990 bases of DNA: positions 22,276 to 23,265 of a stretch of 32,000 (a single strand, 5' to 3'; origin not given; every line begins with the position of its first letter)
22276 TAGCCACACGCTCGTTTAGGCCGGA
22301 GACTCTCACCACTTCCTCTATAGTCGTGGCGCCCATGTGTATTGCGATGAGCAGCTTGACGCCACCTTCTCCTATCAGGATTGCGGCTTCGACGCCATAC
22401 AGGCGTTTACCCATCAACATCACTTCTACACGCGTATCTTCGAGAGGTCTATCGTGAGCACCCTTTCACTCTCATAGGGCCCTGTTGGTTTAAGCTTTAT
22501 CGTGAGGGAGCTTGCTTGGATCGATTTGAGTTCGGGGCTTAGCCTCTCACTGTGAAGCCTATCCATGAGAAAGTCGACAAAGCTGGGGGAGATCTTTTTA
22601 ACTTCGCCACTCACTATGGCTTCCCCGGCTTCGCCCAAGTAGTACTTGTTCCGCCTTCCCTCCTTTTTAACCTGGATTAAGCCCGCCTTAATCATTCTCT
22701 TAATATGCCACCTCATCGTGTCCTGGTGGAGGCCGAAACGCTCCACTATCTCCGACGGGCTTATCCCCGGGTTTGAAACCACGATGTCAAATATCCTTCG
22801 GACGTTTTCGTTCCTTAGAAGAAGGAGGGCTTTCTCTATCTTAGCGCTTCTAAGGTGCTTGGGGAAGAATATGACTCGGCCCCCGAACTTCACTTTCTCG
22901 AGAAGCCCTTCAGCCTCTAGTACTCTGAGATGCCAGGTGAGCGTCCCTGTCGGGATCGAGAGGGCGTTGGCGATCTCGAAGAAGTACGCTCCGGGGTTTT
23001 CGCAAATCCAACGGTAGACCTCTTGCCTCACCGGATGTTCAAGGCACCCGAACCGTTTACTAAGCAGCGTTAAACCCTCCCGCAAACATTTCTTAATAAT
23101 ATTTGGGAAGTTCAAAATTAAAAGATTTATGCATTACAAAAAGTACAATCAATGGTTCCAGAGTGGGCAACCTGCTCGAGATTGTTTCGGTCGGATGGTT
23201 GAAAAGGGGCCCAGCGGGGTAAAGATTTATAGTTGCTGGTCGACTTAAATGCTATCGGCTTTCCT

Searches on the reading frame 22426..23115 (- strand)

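Call 14: search_protein_families(library=pfam, proteins=[window:22426-23115:-], max_evalue=0.01)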
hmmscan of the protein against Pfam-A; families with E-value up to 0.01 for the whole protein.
window:22426-23115:- (229 aa): 14 families
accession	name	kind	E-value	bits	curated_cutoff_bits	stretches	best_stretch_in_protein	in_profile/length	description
PF12840.13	HTH_20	-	1.7e-17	63.5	27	2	102-148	3-49/51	Helix-turn-helix domain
PF13412.12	HTH_24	-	1.1e-16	60.6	21.9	2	101-148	1-48/48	Winged helix-turn-helix DNA-binding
PF24266.1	HTH_HVO_0163_N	-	8.7e-16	58.2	31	2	29-88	3-62/70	HVO_0163, N-terminal HTH domain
PF12802.13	MarR_2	-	2.3e-10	40.9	27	1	108-151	10-54/61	MarR family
PF01047.28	MarR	-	1.4e-08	34.9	24.6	1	114-151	14-51/59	MarR family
PF01022.26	HTH_5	-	9.4e-08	32.3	22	1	37-74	11-47/47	Bacterial regulatory protein, arsR family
PF07848.18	PaaX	-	1.8e-06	28.5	24.8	1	122-163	28-69/70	PaaX-like protein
PF01978.25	TrmB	-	7.9e-05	22.9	25.6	0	108-159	13-63/68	Sugar-specific transcriptional regulator TrmB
PF03965.22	Penicillinase_R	-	0.00018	22.3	22.6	0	107-176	7-80/115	Penicillinase repressor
PF13601.12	HTH_34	-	0.00025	21.6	27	0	32-73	4-45/80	Winged helix DNA-binding domain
PF09339.16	HTH_IclR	-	0.00042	20.5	22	0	45-74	21-50/52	IclR helix-turn-helix domain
PF08461.16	HTH_12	-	0.0015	18.9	21.4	0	58-82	34-58/66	Ribonuclease R winged-helix domain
PF19187.6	HTH_PafC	-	0.0046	17.2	32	0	112-146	13-47/115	PafC helix-turn-helix domain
PF14947.12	HTH_45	-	0.0086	16.5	25.5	0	113-169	15-67/77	Winged helix-turn-helix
